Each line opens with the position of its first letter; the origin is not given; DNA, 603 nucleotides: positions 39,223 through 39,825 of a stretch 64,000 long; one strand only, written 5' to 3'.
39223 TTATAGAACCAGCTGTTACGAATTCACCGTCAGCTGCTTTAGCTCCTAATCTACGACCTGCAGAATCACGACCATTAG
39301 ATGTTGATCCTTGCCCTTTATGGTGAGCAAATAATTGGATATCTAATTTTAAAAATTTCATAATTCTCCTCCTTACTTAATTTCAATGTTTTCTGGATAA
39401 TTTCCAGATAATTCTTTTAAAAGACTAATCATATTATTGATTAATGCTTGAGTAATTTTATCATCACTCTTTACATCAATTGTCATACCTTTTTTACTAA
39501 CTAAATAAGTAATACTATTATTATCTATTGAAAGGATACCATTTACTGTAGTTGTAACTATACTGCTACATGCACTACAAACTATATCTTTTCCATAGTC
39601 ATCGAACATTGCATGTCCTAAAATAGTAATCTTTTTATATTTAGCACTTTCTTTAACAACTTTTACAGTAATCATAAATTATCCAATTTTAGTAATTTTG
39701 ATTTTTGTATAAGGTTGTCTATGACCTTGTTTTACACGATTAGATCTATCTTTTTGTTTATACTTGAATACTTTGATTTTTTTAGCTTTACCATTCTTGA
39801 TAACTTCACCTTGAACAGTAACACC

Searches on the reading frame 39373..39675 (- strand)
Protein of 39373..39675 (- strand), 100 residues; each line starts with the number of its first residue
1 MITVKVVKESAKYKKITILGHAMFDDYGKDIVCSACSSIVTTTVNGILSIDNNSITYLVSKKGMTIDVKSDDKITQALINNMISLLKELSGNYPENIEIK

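Call 5: search_protein_families(library=pfam, proteins=[window:39373-39675:-])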
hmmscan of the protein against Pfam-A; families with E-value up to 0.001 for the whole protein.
window:39373-39675:- (100 aa): 1 family
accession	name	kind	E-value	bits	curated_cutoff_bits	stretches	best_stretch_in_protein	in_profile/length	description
PF04327.17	Peptidase_Prp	-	1.2e-21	77.2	27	1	1-98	1-90/90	Cysteine protease Prp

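Call 40: search_solved_structures(query=window:39373-39675:-, max_evalue=0.001, show_alignments=2)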
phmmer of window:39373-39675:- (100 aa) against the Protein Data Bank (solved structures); distinct sequences matched with E-value up to 0.001: 2.
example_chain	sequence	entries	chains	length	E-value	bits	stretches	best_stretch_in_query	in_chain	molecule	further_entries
4peo_A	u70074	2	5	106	4.9e-07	33.3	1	1-99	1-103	Hypothetical protein | Phage-related ribosomal protease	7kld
7jvs_B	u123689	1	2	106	1.1e-05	29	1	1-99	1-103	Ribosomal-processing cysteine protease Prp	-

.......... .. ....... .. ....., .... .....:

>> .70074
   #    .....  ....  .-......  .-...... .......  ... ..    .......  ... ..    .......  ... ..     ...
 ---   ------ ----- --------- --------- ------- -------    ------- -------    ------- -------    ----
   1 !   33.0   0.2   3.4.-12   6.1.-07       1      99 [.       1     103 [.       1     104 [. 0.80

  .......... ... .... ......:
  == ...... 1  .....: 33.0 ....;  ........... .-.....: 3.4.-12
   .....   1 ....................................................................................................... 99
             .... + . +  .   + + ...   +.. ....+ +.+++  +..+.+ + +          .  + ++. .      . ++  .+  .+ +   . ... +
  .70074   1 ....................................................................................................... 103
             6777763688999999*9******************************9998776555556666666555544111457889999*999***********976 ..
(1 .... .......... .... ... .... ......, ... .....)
